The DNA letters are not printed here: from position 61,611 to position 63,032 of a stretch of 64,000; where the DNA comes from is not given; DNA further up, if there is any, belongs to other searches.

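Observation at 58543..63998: Molybdate/tungstate ABC importer translationally coupled to two paralogous lipoproteins with diverged sulfite-oxidase-fold (YedY-like) domains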

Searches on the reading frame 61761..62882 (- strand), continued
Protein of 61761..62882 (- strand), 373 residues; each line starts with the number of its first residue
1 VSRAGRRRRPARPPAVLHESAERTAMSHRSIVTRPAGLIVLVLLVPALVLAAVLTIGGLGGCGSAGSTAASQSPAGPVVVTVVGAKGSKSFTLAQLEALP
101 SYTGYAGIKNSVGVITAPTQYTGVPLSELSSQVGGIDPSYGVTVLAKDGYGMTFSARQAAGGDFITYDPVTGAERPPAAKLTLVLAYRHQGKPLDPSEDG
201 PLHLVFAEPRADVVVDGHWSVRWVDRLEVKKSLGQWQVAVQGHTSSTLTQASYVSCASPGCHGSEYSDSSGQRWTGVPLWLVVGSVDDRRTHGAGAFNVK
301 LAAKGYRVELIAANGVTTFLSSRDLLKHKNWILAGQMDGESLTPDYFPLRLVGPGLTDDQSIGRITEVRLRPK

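Call 60: search_protein_families(library=ncbifam, proteins=[L089:9206-9574:+, L089:9580-10746:+, L089:10743-11246:+, L089:11239-11733:+, L089:11735-12940:+, P0134], max_evalue=0.00001)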
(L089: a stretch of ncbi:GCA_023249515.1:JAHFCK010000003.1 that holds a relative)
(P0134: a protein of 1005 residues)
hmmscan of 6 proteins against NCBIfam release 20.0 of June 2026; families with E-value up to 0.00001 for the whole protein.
L089:9206-9574:+ (122 aa): 0 families

L089:9580-10746:+ (388 aa): 59 families (the best 25 are shown)
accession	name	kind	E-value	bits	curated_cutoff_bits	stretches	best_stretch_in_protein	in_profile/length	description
TIGR04055.1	rSAM_NirJ2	equivalog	7e-107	357.7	500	1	33-343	1-311/326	putative heme d1 biosynthesis radical SAM protein NirJ2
TIGR04545.1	rSAM_ahbD_hemeb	equivalog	3.4e-105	352.2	500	1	33-374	1-339/339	heme b synthase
TIGR04053.2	TIGR04053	equivalog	1.2e-89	301.1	395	2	28-256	4-235/366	TIGR04053 family radical SAM/SPASM domain-containing protein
TIGR04054.1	rSAM_NirJ1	equivalog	8e-58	195.9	650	2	17-235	21-240/387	putative heme d1 biosynthesis radical SAM protein NirJ1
TIGR04051.1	rSAM_NirJ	equivalog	3.1e-57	194.2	515.45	2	34-215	4-184/354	heme d1 biosynthesis radical SAM protein NirJ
TIGR04546.1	rSAM_ahbC_deAc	equivalog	1.2e-56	192.2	650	1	30-235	38-243/390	12,18-didecarboxysiroheme deacetylase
TIGR04303.1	GeoRSP_rSAM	equivalog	4.1e-55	187.6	400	1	28-342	1-313/325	GeoRSP system radical SAM/SPASM protein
TIGR04347.1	pseudo_SAM_Halo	equivalog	1e-54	186.3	525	2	29-236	36-243/390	TIGR04347 family pseudo-SAM/SPASM protein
TIGR03962.1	mycofact_rSAM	equivalog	2.6e-44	151.8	265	1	28-340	8-318/339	mycofactocin radical SAM maturase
TIGR02109.1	PQQ_syn_pqqE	equivalog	1.1e-40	139.7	381.35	2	29-200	4-175/358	pyrroloquinoline quinone biosynthesis protein PqqE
NF050035.1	rSAM_WgK_link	exception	1.8e-40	139.1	650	2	29-217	6-194/367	radical SAM/SPASM peptide maturase WgkB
TIGR04251.1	SCM_rSAM_ScmF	equivalog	2.7e-36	125.7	400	1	36-344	8-330/353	SynChlorMet cassette radical SAM/SPASM protein ScmF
TIGR04103.1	rSAM_nif11_3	equivalog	6e-36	123.9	725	1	35-348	8-338/412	nif11-class peptide radical SAM maturase 3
NF045574.1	sacti_mat_StsB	exception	1.4e-33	116.5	625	1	34-338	98-398/466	StsB family radical SAM/SPASM domain sactipeptide maturase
TIGR04340.1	rSAM_ACGX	hypoth_equivalog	1.9e-31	109.5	400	2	35-231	6-205/341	radical SAM/SPASM domain protein, ACGX system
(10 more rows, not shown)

L089:10743-11246:+ (167 aa): 4 families
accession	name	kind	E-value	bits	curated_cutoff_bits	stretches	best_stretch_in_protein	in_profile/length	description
NF040708.3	Siroheme_Dcarb_AhbA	equivalog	1.3e-37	128.8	140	1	11-155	1-142/144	siroheme decarboxylase subunit alpha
NF040707.3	Siroheme_Dcarb_AhbB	equivalog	8.7e-15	54.7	125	1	14-111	1-98/146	siroheme decarboxylase subunit beta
NF053758.1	ChrTpTrnRegChrS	equivalog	2.8e-07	30.4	250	1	6-102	11-104/158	chromate efflux transcriptional regulator ChrS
NF040947.1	trans_reg_LysM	equivalog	1.4e-06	28.1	180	1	7-136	1-125/136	HTH-type transcriptional regulator LysM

L089:11239-11733:+ (164 aa): 4 families
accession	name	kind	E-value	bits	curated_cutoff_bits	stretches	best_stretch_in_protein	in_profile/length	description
NF040707.3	Siroheme_Dcarb_AhbB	equivalog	1.7e-52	177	125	1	8-149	1-142/146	siroheme decarboxylase subunit beta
NF040708.3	Siroheme_Dcarb_AhbA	equivalog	3e-25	88.7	140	1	5-151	1-141/144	siroheme decarboxylase subunit alpha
NF040947.1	trans_reg_LysM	equivalog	1.5e-07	31.3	180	1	1-136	1-126/136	HTH-type transcriptional regulator LysM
NF008384.0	PRK11179.1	equivalog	9.8e-06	25.5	227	0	1-128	7-128/153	transcriptional regulator AsnC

L089:11735-12940:+ (401 aa): 70 families (the best 25 are shown)
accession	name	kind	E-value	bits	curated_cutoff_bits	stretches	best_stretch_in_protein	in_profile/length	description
TIGR04546.1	rSAM_ahbC_deAc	equivalog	1e-95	320.8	650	1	6-391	5-385/390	12,18-didecarboxysiroheme deacetylase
TIGR04054.1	rSAM_NirJ1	equivalog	3.2e-92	309.1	650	1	5-391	4-382/387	putative heme d1 biosynthesis radical SAM protein NirJ1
TIGR04051.1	rSAM_NirJ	equivalog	4.4e-90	302.2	515.45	1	40-391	1-348/354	heme d1 biosynthesis radical SAM protein NirJ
TIGR04347.1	pseudo_SAM_Halo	equivalog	4.1e-89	299.6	525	1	4-393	3-387/390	TIGR04347 family pseudo-SAM/SPASM protein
TIGR04545.1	rSAM_ahbD_hemeb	equivalog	3.5e-78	263.4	500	1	42-391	1-337/339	heme b synthase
TIGR04055.1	rSAM_NirJ2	equivalog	1.8e-75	254.5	500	1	42-390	1-323/326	putative heme d1 biosynthesis radical SAM protein NirJ2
TIGR04053.2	TIGR04053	equivalog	4.1e-65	220.4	395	1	39-391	6-364/366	TIGR04053 family radical SAM/SPASM domain-containing protein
TIGR03962.1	mycofact_rSAM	equivalog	4.8e-53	180.5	265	1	43-391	14-333/339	mycofactocin radical SAM maturase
TIGR04251.1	SCM_rSAM_ScmF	equivalog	4.1e-46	158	400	1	43-390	6-340/353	SynChlorMet cassette radical SAM/SPASM protein ScmF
TIGR04303.1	GeoRSP_rSAM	equivalog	1.4e-45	156.3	400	1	43-389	7-324/325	GeoRSP system radical SAM/SPASM protein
NF050035.1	rSAM_WgK_link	exception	1.2e-44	152.8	650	2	45-228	13-195/367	radical SAM/SPASM peptide maturase WgkB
NF045574.1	sacti_mat_StsB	exception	2.6e-41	141.9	625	2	34-211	89-263/466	StsB family radical SAM/SPASM domain sactipeptide maturase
TIGR04340.1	rSAM_ACGX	hypoth_equivalog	2.1e-39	135.7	400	1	45-389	7-337/341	radical SAM/SPASM domain protein, ACGX system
TIGR03913.1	rad_SAM_trio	equivalog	9.7e-38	129.7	591.75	1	43-395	21-358/477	GDL motif peptide-associated radical SAM/SPASM maturase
TIGR04103.1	rSAM_nif11_3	equivalog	3e-37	128.2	725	1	42-393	6-346/412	nif11-class peptide radical SAM maturase 3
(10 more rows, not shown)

P0134 (1005 aa): 0 families

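Call 63: find_encoding_contigs(protein=P0166, flank=7000, max_places=2)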
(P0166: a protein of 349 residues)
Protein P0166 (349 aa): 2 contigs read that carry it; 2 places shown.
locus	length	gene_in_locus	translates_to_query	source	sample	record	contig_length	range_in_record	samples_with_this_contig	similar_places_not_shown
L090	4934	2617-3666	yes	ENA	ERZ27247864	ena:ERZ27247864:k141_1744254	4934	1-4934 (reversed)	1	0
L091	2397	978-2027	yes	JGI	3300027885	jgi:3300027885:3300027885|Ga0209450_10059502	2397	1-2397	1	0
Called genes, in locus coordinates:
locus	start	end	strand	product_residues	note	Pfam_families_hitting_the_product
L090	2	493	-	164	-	?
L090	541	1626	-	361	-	PF00395:SLH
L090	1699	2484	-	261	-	-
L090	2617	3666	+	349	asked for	PF00174:Oxidored_molyb (faint)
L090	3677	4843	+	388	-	PF13531:SBP_bac_11, PF01547:SBP_bac_1 (weak)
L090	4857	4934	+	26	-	?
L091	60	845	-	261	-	-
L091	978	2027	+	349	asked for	PF00174:Oxidored_molyb (faint)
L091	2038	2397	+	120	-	?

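Call 64: find_encoding_contigs(protein=P0227, flank=7000, max_places=2)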
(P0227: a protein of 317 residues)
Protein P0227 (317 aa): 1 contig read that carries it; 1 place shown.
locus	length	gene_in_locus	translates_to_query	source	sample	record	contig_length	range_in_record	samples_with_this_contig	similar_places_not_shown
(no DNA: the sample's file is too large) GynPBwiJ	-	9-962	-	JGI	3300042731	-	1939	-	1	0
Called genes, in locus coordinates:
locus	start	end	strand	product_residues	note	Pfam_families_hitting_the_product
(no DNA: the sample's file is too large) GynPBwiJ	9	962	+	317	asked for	PF00174:Oxidored_molyb (weak)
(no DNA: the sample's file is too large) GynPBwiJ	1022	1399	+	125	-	-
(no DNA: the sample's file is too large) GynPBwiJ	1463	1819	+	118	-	-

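Call 65: find_encoding_contigs(protein=P0236, flank=7000, max_places=2)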
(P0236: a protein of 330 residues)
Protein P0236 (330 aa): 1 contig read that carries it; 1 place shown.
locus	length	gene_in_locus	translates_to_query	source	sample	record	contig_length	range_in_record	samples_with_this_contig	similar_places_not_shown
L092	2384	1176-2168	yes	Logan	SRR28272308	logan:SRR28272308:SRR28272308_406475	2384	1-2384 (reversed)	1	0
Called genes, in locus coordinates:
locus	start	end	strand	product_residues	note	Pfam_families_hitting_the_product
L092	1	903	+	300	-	?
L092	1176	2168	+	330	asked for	PF00174:Oxidored_molyb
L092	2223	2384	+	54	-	?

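Call 77: search_protein_families(library=pfam, proteins=[L002:5992-6909:+, L002:7073-8695:+], max_evalue=1)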
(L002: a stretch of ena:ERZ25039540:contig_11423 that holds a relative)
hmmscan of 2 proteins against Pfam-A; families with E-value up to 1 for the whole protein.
L002:5992-6909:+ (305 aa): 2 families
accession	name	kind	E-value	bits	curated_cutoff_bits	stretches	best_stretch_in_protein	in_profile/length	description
PF16640.11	Big_3_5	-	0.017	16.1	35.5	1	220-299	4-80/88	Bacterial Ig-like domain (group 3)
PF19258.4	KxYKxGKxW_sig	-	0.053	13.9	23.6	1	5-28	13-36/41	KxYKxGKxW signal peptide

L002:7073-8695:+ (540 aa): 2 families
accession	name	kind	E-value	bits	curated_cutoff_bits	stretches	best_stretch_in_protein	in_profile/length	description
PF15532.11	Ntox30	-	0.13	13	25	0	205-249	34-78/103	Bacterial toxin 30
PF12900.13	Pyridox_ox_2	-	0.16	12.4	27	1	205-275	55-131/140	Pyridoxamine 5'-phosphate oxidase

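Call 78: search_protein_families(library=ncbifam, proteins=[P0183, P0143, P0180, P0194, P0195, P0226, P0166, L045:9824-11329:+], max_evalue=0.01)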
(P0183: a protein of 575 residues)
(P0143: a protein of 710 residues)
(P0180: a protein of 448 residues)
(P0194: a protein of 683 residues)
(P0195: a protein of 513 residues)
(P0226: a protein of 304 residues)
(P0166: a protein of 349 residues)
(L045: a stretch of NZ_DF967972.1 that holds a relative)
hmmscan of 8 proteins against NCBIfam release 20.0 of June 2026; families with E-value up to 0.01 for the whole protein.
P0183 (575 aa): 1 family
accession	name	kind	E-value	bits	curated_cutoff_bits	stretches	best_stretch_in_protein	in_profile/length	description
NF041762.1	diheme_GEGP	equivalog_domain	1.6e-05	24.3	300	1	191-263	130-202/359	GEGP motif-containing diheme protein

P0143 (710 aa): 2 families
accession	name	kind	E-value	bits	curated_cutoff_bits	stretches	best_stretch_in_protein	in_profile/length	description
NF041762.1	diheme_GEGP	equivalog_domain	6.4e-08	32.2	300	1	380-448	133-201/359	GEGP motif-containing diheme protein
NF052247.1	SorT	equivalog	0.0073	15.1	570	0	403-487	144-227/387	SorT family sulfite dehydrogenase catalytic subunit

P0180 (448 aa): 3 families
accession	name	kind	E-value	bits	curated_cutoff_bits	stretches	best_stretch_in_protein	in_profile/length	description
NF041762.1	diheme_GEGP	equivalog_domain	1.2e-09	37.9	300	1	371-410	159-199/359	GEGP motif-containing diheme protein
TIGR04555.1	sulfite_DH_soxC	equivalog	7.9e-07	28.4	420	1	371-446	169-253/408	sulfite dehydrogenase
NF045774.1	cytochro_C551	exception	0.0038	17.2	118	0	1-28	1-28/110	cytochrome c551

P0194 (683 aa): 2 families
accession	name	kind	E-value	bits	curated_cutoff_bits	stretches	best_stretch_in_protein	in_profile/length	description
NF052245.1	SorA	equivalog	3e-06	26.2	600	0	607-664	190-247/396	SorA family sulfite dehydrogenase catalytic subunit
NF041762.1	diheme_GEGP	equivalog_domain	0.00051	19.3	300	0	103-157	161-202/359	GEGP motif-containing diheme protein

P0195 (513 aa): 2 families
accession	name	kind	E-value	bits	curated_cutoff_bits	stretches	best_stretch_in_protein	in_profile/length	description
NF041762.1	diheme_GEGP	equivalog_domain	2.9e-12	46.5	300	2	104-149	155-201/359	GEGP motif-containing diheme protein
TIGR04555.1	sulfite_DH_soxC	equivalog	1.4e-06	27.6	420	1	435-512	168-254/408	sulfite dehydrogenase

P0226 (304 aa): 1 family
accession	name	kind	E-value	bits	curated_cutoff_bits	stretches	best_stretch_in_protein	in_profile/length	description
NF041762.1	diheme_GEGP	equivalog_domain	1.8e-05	24.1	300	1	98-139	159-201/359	GEGP motif-containing diheme protein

P0166 (349 aa): 1 family
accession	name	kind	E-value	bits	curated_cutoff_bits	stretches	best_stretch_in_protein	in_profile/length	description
NF041762.1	diheme_GEGP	equivalog_domain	2.8e-07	30.1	300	1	63-168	129-260/359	GEGP motif-containing diheme protein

L045:9824-11329:+ (501 aa): 4 families
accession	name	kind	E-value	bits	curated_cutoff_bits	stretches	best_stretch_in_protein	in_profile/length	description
NF041762.1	diheme_GEGP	equivalog_domain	1.5e-13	50.7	300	2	82-153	130-201/359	GEGP motif-containing diheme protein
TIGR04555.1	sulfite_DH_soxC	equivalog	1.8e-11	43.7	420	1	413-500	158-254/408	sulfite dehydrogenase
NF052247.1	SorT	equivalog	1.2e-06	27.6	570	0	315-387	192-265/387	SorT family sulfite dehydrogenase catalytic subunit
NF052245.1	SorA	equivalog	6.8e-06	25.1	600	0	414-500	143-245/396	SorA family sulfite dehydrogenase catalytic subunit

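Call 83: find_encoding_contigs(protein=P0255, flank=8000, max_places=3)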
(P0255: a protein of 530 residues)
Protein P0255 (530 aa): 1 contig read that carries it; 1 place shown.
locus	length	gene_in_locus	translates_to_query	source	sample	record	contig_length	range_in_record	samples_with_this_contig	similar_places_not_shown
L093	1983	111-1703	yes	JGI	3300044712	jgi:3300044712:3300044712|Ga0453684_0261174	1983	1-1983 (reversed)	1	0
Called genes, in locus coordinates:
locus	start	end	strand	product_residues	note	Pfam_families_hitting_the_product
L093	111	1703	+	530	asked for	PF00174:Oxidored_molyb (faint)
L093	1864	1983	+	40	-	?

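Call 84: find_encoding_contigs(protein=P0170, flank=8000, max_places=3)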
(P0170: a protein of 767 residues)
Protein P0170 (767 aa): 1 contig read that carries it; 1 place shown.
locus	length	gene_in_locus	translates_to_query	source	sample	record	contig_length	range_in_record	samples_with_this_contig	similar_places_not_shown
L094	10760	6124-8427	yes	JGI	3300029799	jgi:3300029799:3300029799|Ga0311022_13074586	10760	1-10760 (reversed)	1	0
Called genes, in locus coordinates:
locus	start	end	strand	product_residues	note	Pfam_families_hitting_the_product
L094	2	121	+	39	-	?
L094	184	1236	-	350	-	PF00005:ABC_tran, PF13304:AAA_21 (faint), PF08402:TOBE_2 (weak)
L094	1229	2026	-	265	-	PF00528:BPD_transp_1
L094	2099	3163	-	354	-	PF13531:SBP_bac_11, PF01547:SBP_bac_1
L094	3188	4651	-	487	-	PF00174:Oxidored_molyb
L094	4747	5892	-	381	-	PF00801:PKD (faint), PF18911:PKD_4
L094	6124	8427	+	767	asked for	PF00174:Oxidored_molyb (faint)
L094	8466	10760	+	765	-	?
